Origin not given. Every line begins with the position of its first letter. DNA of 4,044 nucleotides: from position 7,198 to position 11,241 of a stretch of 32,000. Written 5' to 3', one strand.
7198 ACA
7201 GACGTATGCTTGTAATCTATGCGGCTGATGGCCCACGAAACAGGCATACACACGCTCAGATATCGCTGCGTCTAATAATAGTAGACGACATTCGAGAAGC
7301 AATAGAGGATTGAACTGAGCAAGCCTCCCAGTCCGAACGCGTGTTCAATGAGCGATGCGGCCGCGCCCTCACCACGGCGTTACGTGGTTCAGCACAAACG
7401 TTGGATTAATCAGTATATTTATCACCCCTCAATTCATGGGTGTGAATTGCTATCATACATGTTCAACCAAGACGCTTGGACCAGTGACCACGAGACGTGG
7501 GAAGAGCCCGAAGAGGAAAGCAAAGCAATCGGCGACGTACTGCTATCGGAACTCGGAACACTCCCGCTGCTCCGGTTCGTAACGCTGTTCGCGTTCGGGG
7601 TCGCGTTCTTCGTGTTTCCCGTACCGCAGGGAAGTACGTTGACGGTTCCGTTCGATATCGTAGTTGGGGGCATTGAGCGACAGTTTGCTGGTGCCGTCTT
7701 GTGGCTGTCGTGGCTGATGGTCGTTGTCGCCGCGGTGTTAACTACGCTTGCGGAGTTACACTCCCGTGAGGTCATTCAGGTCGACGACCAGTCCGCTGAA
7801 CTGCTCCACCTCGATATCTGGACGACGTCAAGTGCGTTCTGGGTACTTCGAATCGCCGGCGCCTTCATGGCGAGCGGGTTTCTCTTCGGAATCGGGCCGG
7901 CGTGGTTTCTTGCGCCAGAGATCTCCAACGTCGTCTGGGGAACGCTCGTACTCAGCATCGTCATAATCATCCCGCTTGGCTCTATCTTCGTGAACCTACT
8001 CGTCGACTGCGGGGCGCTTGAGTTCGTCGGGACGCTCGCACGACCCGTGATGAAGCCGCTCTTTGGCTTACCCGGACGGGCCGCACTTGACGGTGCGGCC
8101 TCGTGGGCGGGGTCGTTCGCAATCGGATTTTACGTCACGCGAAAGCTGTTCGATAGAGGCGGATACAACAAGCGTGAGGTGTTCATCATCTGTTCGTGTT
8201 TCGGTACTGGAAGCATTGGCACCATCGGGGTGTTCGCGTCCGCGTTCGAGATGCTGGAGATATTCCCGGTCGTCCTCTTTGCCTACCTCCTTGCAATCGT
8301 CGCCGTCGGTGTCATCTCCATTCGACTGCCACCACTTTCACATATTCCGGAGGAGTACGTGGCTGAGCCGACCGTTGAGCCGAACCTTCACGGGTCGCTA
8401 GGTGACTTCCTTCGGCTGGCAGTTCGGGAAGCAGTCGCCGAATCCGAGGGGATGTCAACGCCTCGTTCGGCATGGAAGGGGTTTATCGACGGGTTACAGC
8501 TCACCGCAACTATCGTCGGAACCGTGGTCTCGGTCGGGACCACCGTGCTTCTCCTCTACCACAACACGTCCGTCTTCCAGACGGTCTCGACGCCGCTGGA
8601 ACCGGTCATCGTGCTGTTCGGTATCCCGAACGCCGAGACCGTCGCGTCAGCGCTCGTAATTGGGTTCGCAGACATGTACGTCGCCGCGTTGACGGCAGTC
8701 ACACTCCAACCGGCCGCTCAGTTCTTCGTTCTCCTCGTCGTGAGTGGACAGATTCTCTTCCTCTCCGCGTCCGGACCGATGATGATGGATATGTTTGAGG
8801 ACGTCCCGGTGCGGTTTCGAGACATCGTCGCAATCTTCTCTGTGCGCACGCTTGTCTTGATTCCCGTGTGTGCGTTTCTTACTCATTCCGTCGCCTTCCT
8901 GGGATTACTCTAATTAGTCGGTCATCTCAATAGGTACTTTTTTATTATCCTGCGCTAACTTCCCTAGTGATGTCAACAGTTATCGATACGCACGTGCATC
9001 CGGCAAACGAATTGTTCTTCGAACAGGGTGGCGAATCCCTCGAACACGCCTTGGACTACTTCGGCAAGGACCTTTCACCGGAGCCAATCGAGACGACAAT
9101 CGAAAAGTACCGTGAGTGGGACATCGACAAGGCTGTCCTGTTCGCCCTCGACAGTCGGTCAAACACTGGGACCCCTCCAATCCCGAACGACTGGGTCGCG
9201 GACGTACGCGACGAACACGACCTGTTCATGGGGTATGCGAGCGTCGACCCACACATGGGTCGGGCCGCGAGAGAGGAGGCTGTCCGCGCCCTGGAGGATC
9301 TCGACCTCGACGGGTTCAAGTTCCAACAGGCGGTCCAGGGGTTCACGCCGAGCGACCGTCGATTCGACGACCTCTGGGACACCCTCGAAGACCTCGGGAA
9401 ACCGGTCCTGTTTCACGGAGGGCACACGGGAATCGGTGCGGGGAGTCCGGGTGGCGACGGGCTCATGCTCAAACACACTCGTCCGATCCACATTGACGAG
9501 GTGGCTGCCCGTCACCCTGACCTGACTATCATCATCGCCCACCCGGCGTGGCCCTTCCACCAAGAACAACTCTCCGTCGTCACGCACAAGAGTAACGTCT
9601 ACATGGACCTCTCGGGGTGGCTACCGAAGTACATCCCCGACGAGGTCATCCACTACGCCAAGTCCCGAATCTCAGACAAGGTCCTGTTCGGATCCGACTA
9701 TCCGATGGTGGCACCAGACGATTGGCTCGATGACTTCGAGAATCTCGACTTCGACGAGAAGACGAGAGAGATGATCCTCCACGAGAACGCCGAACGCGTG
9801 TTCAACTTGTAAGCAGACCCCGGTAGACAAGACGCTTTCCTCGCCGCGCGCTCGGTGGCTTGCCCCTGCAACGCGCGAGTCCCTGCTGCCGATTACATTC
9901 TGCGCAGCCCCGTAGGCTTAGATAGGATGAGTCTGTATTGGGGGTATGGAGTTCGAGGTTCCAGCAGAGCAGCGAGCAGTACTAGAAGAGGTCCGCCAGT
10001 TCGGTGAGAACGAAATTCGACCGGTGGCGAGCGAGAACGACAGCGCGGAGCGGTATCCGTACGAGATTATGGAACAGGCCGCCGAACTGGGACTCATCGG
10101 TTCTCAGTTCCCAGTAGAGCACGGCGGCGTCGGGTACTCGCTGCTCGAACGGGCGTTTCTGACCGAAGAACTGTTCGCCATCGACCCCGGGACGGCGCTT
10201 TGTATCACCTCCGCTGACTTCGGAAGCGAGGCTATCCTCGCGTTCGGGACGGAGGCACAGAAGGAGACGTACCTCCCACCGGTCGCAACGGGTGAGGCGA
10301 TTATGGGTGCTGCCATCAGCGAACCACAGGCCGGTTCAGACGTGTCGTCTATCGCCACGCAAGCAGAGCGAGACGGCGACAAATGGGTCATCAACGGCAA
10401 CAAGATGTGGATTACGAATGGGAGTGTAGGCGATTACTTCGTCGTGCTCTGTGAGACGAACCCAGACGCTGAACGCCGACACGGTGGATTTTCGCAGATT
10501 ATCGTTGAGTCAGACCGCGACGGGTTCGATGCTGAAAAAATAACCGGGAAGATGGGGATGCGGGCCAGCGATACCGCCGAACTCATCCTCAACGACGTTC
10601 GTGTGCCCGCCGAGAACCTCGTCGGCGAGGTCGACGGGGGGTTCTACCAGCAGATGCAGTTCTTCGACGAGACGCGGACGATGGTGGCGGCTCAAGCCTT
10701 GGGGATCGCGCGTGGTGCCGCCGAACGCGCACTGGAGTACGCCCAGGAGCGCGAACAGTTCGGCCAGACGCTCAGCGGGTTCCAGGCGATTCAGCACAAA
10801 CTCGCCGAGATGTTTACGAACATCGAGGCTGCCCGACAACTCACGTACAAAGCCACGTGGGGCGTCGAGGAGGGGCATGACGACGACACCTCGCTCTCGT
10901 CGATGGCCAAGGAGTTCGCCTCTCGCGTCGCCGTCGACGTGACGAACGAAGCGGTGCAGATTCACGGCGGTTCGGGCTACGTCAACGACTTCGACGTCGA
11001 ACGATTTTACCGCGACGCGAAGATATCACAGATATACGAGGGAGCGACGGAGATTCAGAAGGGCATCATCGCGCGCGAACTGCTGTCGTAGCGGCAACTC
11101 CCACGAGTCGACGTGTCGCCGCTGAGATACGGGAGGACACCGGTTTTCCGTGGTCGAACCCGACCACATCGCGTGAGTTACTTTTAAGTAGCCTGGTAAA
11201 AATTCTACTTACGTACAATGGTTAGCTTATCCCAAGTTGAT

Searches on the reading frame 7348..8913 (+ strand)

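Call 21: search_protein_families(library=pfam, proteins=[window:7348-8913:+], max_evalue=0.001)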
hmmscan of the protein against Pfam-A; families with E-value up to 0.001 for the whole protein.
window:7348-8913:+ (521 aa): 1 family
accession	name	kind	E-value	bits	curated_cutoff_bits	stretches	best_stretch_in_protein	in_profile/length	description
PF07670.19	Gate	-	3.1e-10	40.9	29.6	1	202-300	2-101/104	Nucleoside recognition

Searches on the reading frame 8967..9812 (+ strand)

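Call 21: search_protein_families(library=pfam, proteins=[window:8967-9812:+], max_evalue=0.001)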
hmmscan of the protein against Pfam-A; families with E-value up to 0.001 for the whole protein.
window:8967-9812:+ (281 aa): 1 family
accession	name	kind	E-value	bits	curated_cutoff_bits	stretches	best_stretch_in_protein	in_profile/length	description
PF04909.20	Amidohydro_2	-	1.6e-42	146.7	26.4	1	6-281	1-289/289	Amidohydrolase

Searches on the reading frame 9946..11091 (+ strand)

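Call 21: search_protein_families(library=pfam, proteins=[window:9946-11091:+], max_evalue=0.001)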
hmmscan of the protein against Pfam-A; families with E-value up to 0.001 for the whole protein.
window:9946-11091:+ (381 aa): 5 families
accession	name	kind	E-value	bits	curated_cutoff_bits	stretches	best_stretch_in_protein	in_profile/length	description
PF00441.29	Acyl-CoA_dh_1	-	9e-52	175.6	22.4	1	231-380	2-150/150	Acyl-CoA dehydrogenase, C-terminal domain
PF02771.21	Acyl-CoA_dh_N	-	2e-30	105.9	22.9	1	7-117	2-113/113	Acyl-CoA dehydrogenase, N-terminal domain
PF02770.24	Acyl-CoA_dh_M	-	6.1e-26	90.9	33.3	1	122-218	2-97/97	Acyl-CoA dehydrogenase, middle domain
PF08028.16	Acyl-CoA_dh_2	-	1.1e-24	87.6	22.7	1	246-367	2-132/134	Acyl-CoA dehydrogenase, C-terminal domain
PF22924.1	ACOX_C_alpha1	-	9.9e-06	25.9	27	1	273-377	59-166/169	Acyl-CoA oxidase, C-alpha1 domain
